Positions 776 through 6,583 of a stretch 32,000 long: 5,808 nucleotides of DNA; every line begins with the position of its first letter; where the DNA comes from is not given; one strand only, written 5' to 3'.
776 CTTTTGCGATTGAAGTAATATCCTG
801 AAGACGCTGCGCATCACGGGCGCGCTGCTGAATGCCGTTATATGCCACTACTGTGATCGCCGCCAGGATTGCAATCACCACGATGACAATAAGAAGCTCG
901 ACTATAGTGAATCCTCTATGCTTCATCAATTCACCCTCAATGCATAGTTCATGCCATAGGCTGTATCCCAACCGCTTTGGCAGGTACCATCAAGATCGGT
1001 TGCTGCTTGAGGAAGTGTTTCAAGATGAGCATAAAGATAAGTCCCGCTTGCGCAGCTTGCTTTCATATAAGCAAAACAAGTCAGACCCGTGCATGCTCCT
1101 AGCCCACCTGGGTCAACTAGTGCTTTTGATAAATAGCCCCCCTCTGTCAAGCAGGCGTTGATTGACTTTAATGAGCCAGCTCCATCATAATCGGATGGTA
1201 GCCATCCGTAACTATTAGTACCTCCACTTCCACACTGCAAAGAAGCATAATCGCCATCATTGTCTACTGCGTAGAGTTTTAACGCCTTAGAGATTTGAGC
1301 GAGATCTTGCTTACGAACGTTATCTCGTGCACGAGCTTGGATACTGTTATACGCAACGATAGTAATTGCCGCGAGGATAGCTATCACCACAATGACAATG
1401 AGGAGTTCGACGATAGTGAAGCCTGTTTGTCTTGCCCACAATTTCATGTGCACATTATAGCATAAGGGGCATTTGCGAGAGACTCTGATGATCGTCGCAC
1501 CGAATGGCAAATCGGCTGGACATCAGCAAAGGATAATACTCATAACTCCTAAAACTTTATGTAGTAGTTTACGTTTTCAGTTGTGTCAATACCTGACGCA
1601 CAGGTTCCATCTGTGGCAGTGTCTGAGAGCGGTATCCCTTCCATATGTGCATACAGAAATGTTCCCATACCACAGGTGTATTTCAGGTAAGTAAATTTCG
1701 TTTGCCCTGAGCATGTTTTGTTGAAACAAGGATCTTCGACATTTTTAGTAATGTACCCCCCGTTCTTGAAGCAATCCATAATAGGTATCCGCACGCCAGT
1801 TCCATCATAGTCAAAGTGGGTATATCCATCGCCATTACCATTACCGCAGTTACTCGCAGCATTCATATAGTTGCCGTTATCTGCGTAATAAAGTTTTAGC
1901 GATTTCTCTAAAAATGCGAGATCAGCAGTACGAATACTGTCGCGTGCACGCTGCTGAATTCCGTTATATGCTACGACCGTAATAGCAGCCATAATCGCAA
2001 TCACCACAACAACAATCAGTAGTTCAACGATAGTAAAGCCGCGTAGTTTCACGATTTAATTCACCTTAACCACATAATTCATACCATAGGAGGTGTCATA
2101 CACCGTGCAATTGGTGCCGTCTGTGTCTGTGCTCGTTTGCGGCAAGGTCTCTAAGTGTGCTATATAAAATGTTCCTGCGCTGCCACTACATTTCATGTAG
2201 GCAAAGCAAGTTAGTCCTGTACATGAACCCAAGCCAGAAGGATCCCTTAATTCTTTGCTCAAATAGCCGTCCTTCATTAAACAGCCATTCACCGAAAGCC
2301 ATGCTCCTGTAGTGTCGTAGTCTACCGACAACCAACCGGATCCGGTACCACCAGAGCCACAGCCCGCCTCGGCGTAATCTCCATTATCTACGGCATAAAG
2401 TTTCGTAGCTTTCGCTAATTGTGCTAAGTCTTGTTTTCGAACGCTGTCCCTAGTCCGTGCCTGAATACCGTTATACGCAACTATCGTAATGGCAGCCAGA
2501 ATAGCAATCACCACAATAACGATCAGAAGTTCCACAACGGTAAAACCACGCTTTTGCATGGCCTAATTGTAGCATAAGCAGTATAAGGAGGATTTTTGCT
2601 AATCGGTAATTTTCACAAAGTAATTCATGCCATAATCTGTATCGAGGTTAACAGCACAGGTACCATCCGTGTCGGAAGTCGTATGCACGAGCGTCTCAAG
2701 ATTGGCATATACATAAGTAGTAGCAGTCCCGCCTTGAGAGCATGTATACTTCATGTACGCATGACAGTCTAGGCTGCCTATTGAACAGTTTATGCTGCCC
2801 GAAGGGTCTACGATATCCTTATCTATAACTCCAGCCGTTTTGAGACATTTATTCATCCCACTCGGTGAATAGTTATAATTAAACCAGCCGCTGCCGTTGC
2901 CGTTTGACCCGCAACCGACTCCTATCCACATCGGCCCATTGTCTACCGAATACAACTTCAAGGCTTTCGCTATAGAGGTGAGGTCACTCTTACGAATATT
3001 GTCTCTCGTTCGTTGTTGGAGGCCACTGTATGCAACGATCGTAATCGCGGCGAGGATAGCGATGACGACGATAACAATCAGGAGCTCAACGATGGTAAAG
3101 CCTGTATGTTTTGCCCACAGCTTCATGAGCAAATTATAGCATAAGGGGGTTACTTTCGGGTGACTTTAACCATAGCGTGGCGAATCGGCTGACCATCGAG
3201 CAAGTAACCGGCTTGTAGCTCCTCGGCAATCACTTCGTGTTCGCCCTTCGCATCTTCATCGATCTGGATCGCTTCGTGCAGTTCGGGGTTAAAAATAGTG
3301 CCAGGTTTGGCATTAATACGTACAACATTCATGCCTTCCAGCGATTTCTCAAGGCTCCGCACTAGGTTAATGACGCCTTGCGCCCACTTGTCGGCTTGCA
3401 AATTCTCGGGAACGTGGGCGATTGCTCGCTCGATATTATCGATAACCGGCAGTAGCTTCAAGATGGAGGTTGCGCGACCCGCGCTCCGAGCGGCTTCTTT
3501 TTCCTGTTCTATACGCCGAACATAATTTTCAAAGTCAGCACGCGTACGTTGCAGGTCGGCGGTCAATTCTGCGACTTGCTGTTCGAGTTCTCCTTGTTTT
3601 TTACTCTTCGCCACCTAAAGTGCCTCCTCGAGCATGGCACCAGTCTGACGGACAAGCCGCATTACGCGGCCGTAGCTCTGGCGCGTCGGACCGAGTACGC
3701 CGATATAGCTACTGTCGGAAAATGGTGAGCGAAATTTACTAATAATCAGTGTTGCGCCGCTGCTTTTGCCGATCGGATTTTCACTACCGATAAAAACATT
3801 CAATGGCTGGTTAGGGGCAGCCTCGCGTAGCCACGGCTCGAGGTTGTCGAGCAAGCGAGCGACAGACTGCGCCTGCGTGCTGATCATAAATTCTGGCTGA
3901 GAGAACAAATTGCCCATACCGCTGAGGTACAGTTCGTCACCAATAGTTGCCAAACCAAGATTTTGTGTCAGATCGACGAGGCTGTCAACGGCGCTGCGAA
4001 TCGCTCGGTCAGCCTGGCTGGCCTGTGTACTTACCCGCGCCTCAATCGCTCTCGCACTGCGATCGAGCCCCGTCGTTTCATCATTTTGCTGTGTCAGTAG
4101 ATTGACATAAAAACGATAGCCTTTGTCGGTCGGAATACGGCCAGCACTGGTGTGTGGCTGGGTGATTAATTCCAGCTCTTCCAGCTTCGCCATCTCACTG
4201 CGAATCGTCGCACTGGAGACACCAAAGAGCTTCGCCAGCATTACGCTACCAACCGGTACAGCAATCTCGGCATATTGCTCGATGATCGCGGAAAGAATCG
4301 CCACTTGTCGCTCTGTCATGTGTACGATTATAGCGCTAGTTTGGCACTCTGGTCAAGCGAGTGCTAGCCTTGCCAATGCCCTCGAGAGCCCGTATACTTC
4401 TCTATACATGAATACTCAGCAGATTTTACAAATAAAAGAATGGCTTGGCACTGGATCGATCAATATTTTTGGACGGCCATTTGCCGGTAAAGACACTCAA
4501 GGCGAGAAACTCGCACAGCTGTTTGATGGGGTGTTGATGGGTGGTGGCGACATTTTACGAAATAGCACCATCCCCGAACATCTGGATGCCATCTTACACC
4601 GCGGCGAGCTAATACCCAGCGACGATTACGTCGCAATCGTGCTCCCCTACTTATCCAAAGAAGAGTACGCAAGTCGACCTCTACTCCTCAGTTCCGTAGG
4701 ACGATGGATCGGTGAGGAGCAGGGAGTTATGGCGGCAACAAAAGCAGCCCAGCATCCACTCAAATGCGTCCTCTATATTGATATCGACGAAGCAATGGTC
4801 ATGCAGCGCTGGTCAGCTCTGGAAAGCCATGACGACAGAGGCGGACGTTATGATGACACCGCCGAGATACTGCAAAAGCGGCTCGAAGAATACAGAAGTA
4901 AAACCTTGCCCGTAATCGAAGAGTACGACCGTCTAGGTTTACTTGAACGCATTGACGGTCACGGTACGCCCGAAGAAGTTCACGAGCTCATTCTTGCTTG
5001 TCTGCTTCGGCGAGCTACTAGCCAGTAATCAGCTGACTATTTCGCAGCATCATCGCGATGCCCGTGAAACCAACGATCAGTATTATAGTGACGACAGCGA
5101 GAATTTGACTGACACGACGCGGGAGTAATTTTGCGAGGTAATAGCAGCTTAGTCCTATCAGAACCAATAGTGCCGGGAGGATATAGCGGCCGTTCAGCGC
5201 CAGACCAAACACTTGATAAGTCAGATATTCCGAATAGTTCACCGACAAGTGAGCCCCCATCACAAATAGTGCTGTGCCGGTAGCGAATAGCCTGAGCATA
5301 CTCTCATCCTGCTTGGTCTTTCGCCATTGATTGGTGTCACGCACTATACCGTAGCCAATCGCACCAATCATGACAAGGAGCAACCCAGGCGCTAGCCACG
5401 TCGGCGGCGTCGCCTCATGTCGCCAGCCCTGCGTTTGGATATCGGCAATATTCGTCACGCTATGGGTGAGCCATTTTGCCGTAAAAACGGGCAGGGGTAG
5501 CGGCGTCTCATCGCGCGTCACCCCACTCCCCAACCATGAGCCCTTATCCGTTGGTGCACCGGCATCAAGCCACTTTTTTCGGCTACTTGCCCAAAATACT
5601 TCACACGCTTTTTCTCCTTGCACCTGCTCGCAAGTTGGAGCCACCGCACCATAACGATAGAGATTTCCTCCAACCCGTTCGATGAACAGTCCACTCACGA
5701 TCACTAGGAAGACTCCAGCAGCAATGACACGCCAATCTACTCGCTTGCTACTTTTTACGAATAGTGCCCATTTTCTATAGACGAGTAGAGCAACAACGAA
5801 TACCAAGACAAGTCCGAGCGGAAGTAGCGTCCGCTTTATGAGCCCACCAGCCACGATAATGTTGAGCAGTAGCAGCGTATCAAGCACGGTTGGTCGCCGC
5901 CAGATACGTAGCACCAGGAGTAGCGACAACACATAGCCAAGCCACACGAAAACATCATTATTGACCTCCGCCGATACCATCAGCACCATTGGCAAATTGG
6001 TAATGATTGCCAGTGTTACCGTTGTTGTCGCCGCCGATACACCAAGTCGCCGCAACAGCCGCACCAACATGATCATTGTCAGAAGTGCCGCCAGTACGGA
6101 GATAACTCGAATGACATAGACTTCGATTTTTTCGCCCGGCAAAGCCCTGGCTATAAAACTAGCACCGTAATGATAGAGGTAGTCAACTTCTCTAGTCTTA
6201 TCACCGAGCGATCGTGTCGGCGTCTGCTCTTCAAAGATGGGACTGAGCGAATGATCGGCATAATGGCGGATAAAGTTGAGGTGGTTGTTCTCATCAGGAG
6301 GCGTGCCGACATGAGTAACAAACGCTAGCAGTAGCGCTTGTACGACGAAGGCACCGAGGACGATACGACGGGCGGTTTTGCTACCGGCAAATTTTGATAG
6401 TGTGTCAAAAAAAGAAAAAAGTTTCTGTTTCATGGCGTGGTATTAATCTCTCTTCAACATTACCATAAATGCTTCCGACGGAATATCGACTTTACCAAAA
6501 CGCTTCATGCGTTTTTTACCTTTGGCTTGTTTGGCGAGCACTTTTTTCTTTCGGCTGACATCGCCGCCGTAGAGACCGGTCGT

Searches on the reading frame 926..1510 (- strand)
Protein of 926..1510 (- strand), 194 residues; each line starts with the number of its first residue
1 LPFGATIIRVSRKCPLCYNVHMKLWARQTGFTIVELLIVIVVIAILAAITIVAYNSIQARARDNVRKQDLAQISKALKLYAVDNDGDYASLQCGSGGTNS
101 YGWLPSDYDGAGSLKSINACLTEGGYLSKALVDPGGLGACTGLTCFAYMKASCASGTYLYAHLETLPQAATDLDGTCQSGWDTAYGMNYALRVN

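Call 53: search_protein_families(library=pfam, proteins=[window:926-1510:-], max_evalue=0.01)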
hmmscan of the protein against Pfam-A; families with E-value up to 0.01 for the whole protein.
window:926-1510:- (194 aa): 2 families
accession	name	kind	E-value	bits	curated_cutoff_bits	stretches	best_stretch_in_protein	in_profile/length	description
PF07963.17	N_methyl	-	3.1e-07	30.1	21.2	1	26-50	2-26/27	Prokaryotic N-terminal methylation motif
PF25686.1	Betaherpes_U91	-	0.0028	17.6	27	1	28-76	10-55/157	Betaherpesvirus U91 protein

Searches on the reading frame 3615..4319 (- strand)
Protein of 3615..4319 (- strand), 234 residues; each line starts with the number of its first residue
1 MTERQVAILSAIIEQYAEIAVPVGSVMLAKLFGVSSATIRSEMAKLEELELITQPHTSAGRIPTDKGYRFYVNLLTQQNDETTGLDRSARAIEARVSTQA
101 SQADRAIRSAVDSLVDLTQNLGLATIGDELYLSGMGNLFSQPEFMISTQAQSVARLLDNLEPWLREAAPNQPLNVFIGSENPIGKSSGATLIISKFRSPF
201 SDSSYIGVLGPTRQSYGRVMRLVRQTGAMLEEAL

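Call 53: search_protein_families(library=pfam, proteins=[window:3615-4319:-], max_evalue=0.01)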
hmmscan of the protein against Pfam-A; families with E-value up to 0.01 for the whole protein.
window:3615-4319:- (234 aa): 5 families
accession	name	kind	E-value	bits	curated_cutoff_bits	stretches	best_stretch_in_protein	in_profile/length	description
PF01628.27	HrcA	-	7.5e-19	69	22.2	1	75-220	78-215/215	HrcA protein C terminal domain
PF03444.21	HrcA_DNA-bdg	-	1.6e-05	24.9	21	1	2-69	3-71/79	Winged helix-turn-helix transcription repressor, HrcA DNA-binding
PF08220.18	HTH_DeoR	-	0.00054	20.1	21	1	28-59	20-51/57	DeoR-like helix-turn-helix domain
PF21715.3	CggR_N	-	0.00078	19.5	30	0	15-73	10-66/71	CggR N-terminal DNA binding domain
PF05491.19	RuvB_C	-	0.0032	17.8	24.7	0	2-70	5-70/72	RuvB C-terminal winged helix domain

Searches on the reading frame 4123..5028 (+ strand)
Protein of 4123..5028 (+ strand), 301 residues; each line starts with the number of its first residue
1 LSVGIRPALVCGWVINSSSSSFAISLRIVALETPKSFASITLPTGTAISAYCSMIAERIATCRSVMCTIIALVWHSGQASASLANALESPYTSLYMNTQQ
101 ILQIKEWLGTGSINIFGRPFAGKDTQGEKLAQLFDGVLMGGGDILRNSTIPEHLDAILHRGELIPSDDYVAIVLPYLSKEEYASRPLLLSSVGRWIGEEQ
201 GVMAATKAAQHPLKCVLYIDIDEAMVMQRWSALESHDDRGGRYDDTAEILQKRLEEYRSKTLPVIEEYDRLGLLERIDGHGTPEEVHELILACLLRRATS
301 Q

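Call 53: search_protein_families(library=pfam, proteins=[window:4123-5028:+], max_evalue=0.01)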
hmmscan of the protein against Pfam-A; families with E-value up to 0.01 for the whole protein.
window:4123-5028:+ (301 aa): 2 families
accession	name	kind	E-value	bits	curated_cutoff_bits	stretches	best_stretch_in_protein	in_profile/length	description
PF00406.28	ADK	-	3.3e-17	63.4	26.8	1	115-270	1-148/151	Adenylate kinase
PF13207.12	AAA_17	-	0.00012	22.8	27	1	117-248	2-133/136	AAA domain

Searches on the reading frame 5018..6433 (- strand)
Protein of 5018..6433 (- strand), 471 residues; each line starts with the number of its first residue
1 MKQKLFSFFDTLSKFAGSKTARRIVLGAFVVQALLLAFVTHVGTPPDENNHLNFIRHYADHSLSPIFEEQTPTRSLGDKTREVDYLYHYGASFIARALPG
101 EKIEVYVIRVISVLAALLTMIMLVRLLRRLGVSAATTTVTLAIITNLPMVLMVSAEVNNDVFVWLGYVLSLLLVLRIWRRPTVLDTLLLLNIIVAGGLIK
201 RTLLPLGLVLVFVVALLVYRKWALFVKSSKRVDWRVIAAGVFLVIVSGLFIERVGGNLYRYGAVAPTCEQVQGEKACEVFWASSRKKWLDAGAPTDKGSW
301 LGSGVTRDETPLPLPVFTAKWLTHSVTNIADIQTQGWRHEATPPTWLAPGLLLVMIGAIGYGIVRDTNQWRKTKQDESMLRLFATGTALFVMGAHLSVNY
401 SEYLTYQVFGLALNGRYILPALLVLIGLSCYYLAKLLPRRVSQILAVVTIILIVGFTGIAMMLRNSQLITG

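Call 53: search_protein_families(library=pfam, proteins=[window:5018-6433:-], max_evalue=0.01)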
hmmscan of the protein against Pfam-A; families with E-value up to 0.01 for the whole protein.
window:5018-6433:- (471 aa): 1 family
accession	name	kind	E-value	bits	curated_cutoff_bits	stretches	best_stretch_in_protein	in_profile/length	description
PF13231.12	PMT_2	-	5.5e-07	30.4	26.1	1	107-229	23-141/160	Dolichyl-phosphate-mannose-protein mannosyltransferase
